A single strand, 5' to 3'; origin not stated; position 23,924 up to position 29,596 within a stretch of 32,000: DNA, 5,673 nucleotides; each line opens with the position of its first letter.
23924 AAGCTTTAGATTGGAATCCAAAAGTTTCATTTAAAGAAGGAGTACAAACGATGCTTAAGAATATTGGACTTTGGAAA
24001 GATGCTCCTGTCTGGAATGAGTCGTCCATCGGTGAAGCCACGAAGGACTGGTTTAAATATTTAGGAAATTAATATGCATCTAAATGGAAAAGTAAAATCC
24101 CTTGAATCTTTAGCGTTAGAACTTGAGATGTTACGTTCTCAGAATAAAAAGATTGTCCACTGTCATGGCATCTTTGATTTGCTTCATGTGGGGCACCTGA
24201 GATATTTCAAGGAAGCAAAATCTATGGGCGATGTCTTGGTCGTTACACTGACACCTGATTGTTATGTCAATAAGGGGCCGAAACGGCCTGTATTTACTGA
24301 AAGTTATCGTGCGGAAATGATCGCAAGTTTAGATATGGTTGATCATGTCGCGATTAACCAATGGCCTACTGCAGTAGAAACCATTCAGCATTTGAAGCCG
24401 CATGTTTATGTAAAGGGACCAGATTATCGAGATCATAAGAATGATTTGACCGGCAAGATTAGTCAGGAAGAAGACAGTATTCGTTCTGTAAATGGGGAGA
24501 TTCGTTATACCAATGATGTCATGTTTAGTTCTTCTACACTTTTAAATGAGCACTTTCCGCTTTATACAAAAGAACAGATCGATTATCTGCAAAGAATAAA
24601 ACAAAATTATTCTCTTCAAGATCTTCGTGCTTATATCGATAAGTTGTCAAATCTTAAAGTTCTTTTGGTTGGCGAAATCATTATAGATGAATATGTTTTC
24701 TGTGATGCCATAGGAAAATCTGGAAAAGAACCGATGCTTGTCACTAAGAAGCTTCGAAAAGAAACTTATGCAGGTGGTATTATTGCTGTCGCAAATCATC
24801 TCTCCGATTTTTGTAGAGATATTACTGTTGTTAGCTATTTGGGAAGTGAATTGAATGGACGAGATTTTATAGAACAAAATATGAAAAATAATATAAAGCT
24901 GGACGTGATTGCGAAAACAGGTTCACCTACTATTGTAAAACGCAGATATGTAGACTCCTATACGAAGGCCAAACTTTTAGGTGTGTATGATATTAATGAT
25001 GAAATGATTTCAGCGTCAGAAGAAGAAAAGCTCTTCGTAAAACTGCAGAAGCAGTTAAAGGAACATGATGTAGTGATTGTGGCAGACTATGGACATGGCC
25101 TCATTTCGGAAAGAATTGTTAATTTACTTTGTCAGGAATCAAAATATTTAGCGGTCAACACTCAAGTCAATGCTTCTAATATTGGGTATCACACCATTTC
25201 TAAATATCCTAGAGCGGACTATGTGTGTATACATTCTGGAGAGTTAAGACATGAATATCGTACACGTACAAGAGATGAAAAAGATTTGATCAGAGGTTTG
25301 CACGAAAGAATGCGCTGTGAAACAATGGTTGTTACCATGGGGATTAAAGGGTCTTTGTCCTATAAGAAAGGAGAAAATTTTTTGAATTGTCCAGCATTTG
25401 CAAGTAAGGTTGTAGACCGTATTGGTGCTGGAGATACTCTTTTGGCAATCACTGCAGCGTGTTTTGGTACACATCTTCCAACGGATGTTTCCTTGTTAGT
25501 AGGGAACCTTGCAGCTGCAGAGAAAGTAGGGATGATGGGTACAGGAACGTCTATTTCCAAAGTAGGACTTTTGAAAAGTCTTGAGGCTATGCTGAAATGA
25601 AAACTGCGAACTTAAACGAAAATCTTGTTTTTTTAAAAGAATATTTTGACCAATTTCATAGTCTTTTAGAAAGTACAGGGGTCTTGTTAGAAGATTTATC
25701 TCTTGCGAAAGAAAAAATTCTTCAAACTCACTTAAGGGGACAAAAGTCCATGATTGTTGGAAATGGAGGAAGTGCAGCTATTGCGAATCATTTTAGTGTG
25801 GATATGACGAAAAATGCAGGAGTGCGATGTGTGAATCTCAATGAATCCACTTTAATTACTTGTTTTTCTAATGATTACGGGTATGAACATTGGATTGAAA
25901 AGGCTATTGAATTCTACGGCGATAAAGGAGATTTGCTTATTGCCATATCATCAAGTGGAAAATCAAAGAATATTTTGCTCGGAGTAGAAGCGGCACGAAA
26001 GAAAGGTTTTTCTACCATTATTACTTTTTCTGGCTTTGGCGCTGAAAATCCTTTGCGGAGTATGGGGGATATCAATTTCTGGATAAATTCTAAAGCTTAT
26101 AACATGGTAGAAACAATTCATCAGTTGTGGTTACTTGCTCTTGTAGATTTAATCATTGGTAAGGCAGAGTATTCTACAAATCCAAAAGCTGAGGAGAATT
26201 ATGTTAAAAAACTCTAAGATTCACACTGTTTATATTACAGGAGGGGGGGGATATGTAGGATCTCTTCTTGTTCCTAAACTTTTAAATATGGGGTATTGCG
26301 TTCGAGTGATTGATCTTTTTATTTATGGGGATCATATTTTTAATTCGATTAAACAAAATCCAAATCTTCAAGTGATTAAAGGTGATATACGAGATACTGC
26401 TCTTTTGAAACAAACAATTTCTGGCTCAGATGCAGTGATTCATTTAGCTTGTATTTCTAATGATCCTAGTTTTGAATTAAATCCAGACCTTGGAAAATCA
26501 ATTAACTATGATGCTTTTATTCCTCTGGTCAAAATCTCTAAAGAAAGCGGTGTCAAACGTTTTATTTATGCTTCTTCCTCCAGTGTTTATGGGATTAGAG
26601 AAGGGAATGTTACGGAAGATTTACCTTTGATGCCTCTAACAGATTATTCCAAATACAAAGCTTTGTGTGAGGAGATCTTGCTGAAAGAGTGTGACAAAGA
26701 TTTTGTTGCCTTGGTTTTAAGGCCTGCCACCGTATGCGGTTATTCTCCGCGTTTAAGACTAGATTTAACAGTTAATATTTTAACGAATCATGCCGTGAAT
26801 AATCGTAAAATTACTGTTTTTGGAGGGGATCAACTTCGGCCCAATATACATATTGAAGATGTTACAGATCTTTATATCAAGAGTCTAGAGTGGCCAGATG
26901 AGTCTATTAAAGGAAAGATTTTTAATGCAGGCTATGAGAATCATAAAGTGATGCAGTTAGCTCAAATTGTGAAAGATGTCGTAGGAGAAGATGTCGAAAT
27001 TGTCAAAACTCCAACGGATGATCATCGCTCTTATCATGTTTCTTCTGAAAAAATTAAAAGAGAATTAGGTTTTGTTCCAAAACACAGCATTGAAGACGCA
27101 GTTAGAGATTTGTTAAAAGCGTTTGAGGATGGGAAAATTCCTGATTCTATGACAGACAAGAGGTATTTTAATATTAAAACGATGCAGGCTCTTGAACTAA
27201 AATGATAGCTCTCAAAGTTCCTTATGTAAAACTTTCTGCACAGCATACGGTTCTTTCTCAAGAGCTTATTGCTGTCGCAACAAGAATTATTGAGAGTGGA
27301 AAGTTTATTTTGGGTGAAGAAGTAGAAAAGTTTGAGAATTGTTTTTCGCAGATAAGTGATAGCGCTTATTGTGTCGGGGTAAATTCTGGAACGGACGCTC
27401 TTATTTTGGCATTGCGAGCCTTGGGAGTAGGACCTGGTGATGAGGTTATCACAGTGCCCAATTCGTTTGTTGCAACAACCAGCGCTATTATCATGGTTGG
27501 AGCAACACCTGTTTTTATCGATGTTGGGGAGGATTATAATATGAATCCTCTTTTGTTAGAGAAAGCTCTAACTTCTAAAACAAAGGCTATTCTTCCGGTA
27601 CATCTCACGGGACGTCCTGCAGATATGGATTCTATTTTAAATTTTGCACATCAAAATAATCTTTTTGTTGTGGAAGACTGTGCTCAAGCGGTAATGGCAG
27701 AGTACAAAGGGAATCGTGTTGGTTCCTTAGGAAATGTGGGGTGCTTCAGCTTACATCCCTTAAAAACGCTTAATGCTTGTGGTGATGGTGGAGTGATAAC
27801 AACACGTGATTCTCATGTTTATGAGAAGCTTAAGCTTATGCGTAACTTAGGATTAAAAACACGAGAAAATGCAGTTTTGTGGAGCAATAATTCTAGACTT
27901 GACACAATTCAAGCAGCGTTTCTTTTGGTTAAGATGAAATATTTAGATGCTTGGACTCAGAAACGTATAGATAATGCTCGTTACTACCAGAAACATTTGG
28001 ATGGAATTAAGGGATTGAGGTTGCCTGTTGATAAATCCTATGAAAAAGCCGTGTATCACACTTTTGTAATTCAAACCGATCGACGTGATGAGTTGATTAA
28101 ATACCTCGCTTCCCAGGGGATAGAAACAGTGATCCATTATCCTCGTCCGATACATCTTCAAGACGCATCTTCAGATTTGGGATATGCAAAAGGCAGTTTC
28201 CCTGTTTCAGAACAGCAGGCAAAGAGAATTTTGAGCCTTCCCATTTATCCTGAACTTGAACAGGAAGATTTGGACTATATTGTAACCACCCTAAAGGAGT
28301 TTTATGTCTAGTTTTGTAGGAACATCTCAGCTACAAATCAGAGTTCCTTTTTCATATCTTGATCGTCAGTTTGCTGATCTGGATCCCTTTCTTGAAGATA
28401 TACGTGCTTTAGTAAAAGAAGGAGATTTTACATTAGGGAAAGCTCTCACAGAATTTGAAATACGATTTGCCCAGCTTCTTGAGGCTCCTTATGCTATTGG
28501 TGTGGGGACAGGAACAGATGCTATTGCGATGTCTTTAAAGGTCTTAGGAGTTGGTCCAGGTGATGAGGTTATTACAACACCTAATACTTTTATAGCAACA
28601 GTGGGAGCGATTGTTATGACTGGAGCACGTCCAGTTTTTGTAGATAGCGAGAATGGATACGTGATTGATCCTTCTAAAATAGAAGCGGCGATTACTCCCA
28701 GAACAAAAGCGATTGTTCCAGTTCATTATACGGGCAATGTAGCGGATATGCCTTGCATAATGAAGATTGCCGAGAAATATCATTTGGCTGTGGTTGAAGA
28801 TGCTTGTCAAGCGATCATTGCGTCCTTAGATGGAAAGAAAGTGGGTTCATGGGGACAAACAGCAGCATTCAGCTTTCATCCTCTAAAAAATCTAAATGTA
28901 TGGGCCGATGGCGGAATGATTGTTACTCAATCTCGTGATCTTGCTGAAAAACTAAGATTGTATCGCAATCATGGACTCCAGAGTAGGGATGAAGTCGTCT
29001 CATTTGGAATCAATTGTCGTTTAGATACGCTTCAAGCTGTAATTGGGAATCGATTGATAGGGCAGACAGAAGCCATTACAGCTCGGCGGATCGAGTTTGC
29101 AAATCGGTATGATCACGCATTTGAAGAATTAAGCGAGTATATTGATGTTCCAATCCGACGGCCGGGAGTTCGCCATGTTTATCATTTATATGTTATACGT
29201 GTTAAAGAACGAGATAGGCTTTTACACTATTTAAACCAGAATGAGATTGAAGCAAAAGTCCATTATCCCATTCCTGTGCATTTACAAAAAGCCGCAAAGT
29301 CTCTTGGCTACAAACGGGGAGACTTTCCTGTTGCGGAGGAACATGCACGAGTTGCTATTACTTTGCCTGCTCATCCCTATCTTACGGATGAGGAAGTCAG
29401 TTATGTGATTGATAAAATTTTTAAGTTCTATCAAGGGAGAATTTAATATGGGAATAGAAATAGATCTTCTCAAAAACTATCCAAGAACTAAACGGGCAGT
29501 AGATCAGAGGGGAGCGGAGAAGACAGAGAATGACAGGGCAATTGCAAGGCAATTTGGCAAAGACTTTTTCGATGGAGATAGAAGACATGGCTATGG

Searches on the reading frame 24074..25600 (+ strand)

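Call 48: search_protein_families(library=pfam, proteins=[window:24074-25600:+], max_evalue=0.00001)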
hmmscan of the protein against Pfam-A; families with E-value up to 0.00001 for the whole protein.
window:24074-25600:+ (508 aa): 2 families
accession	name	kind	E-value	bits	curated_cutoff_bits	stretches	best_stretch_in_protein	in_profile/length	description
PF00294.29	PfkB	-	5.5e-21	75.6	25.8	1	195-495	3-300/302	pfkB family carbohydrate kinase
PF01467.32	CTP_transf_like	-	1.1e-14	55.3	21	1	31-156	3-129/133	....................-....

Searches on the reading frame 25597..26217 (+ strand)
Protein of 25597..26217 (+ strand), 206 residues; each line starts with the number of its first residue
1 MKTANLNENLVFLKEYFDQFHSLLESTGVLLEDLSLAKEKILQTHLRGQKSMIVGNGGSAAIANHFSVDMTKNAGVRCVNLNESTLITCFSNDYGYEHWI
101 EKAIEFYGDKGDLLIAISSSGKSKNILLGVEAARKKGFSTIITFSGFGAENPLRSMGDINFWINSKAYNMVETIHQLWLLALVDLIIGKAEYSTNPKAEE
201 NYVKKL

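Call 48: search_protein_families(library=pfam, proteins=[window:25597-26217:+], max_evalue=0.00001)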
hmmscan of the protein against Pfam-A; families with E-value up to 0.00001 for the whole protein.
window:25597-26217:+ (206 aa): 1 family
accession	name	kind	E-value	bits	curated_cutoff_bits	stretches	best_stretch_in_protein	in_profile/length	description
PF13580.11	SIS_2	-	1.5e-11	44.9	27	1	15-141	1-134/138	SIS domain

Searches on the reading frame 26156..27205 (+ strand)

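Call 48: search_protein_families(library=pfam, proteins=[window:26156-27205:+], max_evalue=0.00001)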
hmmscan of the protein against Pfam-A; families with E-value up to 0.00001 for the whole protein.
window:26156-27205:+ (349 aa): 8 families
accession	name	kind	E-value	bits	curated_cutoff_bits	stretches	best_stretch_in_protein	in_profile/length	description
PF01370.27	Epimerase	-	2.8e-36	125.6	20.9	1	25-259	1-240/240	NAD dependent epimerase/dehydratase family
PF16363.11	GDP_Man_Dehyd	-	6.2e-24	85.5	27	1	27-318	2-331/332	GDP-mannose 4,6 dehydratase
PF01073.25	3Beta_HSD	-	1.9e-22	80.1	22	1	27-254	2-244/280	3-beta hydroxysteroid dehydrogenase/isomerase family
PF13460.12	NAD_binding_10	-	3.2e-12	47.1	27.2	1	29-184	1-139/184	NAD(P)H-binding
PF05368.20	NmrA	-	1.3e-11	45.1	27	1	23-141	3-107/298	NmrA-like family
PF04321.23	RmlD_sub_bind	-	7.1e-10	38.9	27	1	24-284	2-239/287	RmlD substrate binding domain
PF02719.21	Polysacc_synt_2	-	2.5e-08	33.9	20.2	1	25-141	1-128/293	Polysaccharide biosynthesis protein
PF07993.18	NAD_binding_4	-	1e-06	28.5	20.1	0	27-196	1-210/258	Male sterility protein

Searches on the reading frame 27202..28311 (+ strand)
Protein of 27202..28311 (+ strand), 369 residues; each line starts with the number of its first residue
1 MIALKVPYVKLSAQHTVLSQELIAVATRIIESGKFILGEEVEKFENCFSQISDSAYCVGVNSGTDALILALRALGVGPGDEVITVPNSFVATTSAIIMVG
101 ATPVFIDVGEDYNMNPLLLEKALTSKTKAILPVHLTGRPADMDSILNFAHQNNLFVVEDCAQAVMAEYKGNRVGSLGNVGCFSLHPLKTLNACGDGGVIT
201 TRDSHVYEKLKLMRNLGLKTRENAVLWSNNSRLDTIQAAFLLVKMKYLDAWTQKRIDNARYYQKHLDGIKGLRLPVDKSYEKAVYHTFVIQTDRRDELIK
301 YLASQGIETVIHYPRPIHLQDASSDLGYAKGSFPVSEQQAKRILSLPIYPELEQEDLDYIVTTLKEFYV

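Call 48: search_protein_families(library=pfam, proteins=[window:27202-28311:+], max_evalue=0.00001)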
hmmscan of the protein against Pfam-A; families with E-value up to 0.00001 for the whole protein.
window:27202-28311:+ (369 aa): 2 families
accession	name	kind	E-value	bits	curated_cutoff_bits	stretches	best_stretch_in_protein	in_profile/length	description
PF01041.23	DegT_DnrJ_EryC1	-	9.1e-110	367.7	19.8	1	20-364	5-359/360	DegT/DnrJ/EryC1/StrS aminotransferase family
PF00266.25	Aminotran_5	-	3.1e-07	30.1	21.5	0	58-165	65-181/371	Aminotransferase class-V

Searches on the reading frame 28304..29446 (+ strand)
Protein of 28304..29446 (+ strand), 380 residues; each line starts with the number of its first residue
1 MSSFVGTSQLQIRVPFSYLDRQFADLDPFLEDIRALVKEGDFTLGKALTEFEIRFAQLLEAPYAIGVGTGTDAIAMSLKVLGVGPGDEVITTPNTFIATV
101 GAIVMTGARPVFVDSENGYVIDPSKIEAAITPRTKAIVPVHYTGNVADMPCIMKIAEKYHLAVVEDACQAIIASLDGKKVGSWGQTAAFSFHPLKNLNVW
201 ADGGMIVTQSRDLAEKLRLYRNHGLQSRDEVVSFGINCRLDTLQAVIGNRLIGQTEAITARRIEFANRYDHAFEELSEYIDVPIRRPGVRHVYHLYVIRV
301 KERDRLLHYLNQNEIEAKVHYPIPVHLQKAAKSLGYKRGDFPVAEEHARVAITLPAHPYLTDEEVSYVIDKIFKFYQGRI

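Call 48: search_protein_families(library=pfam, proteins=[window:28304-29446:+], max_evalue=0.00001)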
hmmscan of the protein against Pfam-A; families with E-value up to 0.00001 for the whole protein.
window:28304-29446:+ (380 aa): 2 families
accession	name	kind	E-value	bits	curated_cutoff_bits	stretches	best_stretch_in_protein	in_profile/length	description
PF01041.23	DegT_DnrJ_EryC1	-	9.9e-108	361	19.8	1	30-372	8-359/360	DegT/DnrJ/EryC1/StrS aminotransferase family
PF00266.25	Aminotran_5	-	3.5e-07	30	21.5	1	29-172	22-181/371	Aminotransferase class-V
